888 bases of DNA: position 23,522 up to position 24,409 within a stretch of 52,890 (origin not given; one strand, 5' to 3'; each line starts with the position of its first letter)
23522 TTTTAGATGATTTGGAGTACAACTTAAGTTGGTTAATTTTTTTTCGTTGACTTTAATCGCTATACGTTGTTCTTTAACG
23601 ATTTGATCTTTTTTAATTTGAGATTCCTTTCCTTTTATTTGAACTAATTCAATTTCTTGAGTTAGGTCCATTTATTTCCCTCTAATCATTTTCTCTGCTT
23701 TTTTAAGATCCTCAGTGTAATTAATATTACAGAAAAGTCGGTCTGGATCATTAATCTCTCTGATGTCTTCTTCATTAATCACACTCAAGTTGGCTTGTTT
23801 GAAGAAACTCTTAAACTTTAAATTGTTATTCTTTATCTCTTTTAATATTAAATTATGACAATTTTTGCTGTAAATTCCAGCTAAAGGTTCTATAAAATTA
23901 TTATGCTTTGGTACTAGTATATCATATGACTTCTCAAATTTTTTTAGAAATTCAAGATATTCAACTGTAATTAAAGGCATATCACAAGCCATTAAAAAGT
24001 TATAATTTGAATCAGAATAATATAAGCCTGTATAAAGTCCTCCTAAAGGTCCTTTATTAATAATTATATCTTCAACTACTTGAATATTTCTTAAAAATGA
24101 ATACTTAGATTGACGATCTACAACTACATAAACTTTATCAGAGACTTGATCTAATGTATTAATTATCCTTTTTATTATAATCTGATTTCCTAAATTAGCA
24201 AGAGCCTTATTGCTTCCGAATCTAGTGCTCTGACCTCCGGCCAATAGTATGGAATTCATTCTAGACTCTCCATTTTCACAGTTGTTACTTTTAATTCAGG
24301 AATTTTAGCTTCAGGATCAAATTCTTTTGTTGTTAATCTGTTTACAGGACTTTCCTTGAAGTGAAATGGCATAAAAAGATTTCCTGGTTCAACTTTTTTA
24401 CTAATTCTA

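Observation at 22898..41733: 18.8-kb, 15-gene purine operon that ends in a formate dehydrogenase module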

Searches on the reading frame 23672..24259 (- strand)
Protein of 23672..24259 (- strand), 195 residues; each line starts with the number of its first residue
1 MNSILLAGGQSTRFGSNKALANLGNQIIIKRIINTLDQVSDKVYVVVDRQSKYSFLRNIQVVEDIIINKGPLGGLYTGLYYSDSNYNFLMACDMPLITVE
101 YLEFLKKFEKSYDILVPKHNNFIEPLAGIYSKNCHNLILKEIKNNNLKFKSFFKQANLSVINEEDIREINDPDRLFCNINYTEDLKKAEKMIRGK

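Call 4: search_protein_families(library=pfam, proteins=[window:23672-24259:-])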
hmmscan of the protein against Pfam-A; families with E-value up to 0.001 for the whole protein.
window:23672-24259:- (195 aa): 1 family
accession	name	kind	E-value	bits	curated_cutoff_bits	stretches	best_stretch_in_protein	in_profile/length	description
PF12804.13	NTP_transf_3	-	9.3e-31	107.6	27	1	4-141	2-144/160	MobA-like NTP transferase domain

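Call 6: search_protein_families(library=ncbifam, proteins=[window:23672-24259:-])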
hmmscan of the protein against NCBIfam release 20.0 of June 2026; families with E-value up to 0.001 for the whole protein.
window:23672-24259:- (195 aa): 17 families
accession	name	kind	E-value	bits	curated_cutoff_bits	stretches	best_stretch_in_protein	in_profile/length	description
NF001457.0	PRK00317.1-3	equivalog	2.5e-40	138.1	164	1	1-190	2-195/200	molybdenum cofactor guanylyltransferase MobA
NF011056.0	PRK14489.1-1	equivalog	1.1e-37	130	379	1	3-189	8-193/363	bifunctional molybdenum cofactor guanylyltransferase MobA/molybdopterin-guanine dinucleotide biosynthesis adaptor protein MobB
NF002741.0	PRK02726.1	equivalog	3.7e-28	98.5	179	1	2-190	9-196/200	molybdenum cofactor guanylyltransferase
TIGR02665.1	molyb_mobA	equivalog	1e-22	81.1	151.85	1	3-186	3-186/186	molybdenum cofactor guanylyltransferase MobA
NF011059.0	PRK14490.1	equivalog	1.9e-20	73.3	354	1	2-193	182-370/374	bifunctional molybdenum cofactor guanylyltransferase MobA/molybdopterin-guanine dinucleotide biosynthesis adaptor protein MobB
NF001837.0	PRK00560.1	equivalog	1.5e-18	67.3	182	1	3-191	11-190/196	molybdenum cofactor guanylyltransferase MobA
NF001855.0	PRK00576.1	equivalog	2.6e-13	50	205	1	3-186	9-190/197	molybdenum cofactor guanylyltransferase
TIGR03310.1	matur_MocA_YgfJ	equivalog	5e-13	49.5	186.45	1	3-122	2-130/188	molybdenum cofactor cytidylyltransferase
NF011070.0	PRK14500.1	equivalog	2e-12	47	606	1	4-193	170-356/358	putative bifunctional molybdopterin-guanine dinucleotide biosynthesis protein MoaC/MobA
NF010939.0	PRK14359.1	equivalog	2.2e-07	29.9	592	1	4-111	6-120/430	bifunctional UDP-N-acetylglucosamine diphosphorylase/glucosamine-1-phosphate N-acetyltransferase GlmU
NF045665.1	NTPtran_DVU1551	equivalog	3.1e-07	29.8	315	1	2-120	2-129/359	DVU_1551 family NTP transferase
NF011057.0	PRK14489.1-2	subfamily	2.7e-06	26.9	541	1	2-101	8-111/363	bifunctional molybdenum cofactor guanylyltransferase MobA/molybdopterin-guanine dinucleotide biosynthesis adaptor protein MobB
NF011058.0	PRK14489.1-3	exception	6.6e-06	24.9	820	1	3-135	11-152/382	molybdenum cofactor guanylyltransferase MobA, DUF3305 domain-containing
TIGR01173.1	glmU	equivalog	3.5e-05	22.8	366.85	1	2-112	2-120/452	bifunctional UDP-N-acetylglucosamine diphosphorylase/glucosamine-1-phosphate N-acetyltransferase GlmU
NF041135.1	IPPtranDIPPsyn_Thcocales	equivalog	9.9e-05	21.5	580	1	1-80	1-85/419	bifunctional L-myo-inositol-1-phosphate cytidylyltransferase/CDP-L-myo-inositol myo-inositolphosphotransferase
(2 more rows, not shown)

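Call 66: search_protein_representatives(protein=window:23672-24259:-)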
Query: 195 residues. Proteins with E-value up to 0.001 (for the whole library): 14935; up to 1e-10: 5878; up to 1e-30: 75. The best 150 are listed.
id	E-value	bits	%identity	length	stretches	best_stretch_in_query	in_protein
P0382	1.2e-57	210.9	50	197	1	1-193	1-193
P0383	1.7e-55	203.9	50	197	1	1-190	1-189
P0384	3.7e-46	173.5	49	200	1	1-187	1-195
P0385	3.7e-42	160.4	43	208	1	1-191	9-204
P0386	1.9e-39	151.6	46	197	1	1-191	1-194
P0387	4.5e-39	150.4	41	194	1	1-189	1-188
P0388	1.4e-38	148.8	41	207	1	2-191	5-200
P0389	8.5e-38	146.2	40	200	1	4-191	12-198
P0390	1.1e-37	145.8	40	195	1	1-192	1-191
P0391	1.5e-37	145.4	39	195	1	3-186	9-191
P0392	2.0e-36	141.7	47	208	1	1-184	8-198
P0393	6.0e-36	140.2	38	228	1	3-194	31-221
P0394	9.1e-36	139.6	40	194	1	1-195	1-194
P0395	1.7e-35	138.7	37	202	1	2-191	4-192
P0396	3.0e-35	137.9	39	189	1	1-185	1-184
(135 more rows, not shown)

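Call 67: list_cluster_members(proteins=[P0382, P0383, P0384, P0385, P0386, P0387, P0388, P0389, P0390, P0392])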
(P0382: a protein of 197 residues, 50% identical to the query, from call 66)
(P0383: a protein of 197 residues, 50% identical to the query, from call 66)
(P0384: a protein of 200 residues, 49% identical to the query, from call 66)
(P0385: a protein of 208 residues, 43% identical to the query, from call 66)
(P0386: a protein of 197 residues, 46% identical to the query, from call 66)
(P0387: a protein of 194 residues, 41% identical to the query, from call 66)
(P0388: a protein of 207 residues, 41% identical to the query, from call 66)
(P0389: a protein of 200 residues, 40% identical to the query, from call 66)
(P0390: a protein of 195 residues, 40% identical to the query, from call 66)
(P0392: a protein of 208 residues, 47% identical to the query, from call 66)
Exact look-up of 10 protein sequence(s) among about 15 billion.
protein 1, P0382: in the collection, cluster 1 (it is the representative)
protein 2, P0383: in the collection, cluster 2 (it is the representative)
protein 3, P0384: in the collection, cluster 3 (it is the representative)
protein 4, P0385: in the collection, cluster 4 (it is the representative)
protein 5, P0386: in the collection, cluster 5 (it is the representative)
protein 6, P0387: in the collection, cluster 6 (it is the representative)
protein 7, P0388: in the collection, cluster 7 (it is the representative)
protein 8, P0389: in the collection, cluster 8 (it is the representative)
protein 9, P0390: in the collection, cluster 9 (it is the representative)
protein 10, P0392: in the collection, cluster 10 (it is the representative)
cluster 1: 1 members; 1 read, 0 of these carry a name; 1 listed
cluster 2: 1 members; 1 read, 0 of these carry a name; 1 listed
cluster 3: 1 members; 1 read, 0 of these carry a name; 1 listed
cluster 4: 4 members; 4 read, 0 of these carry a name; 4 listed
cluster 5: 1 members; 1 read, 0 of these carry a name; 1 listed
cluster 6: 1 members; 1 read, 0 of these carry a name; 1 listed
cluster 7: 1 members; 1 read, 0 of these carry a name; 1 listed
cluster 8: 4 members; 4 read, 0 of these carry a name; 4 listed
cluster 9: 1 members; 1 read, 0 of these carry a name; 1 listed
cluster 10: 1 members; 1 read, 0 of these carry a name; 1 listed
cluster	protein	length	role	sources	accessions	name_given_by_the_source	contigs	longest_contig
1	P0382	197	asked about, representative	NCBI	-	-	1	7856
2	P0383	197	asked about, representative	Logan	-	-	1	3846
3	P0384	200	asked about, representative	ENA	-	-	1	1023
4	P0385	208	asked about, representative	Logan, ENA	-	-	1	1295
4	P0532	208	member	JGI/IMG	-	-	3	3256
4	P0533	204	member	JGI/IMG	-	-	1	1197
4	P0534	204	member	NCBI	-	-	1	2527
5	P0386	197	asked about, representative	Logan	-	-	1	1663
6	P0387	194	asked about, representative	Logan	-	-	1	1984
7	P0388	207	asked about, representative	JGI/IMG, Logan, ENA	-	-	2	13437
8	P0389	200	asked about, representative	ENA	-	-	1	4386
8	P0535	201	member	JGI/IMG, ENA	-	-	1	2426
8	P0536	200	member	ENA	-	-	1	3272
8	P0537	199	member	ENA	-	-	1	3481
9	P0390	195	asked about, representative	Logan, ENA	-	-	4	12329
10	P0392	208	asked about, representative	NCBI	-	-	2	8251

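Call 68: find_encoding_contigs(protein=P0382, flank=8000, max_places=2)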
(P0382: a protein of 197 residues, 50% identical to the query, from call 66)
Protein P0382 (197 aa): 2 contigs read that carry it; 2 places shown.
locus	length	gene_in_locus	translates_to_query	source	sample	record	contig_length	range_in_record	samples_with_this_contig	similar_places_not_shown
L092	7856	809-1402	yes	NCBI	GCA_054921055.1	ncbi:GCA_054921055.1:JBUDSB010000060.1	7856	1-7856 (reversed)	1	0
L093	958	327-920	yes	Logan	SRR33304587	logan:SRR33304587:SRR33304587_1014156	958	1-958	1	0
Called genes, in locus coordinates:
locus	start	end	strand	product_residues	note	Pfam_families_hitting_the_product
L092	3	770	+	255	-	?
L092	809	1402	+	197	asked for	PF12804:NTP_transf_3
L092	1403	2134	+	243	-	PF02634:FdhD-NarQ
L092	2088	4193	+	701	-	PF00989:PAS (weak), PF00158:Sigma54_activat, PF07724:AAA_2 (weak), PF14532:Sigma54_activ_2, PF00004:AAA, PF07728:AAA_5 (weak), PF25601:AAA_lid_14, PF08461:WHD_RNase_R (weak), +2 more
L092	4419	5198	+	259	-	PF07722:Peptidase_C26, PF00117:GATase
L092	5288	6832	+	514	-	PF00496:SBP_bac_5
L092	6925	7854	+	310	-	?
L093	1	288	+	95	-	?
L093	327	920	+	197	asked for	PF12804:NTP_transf_3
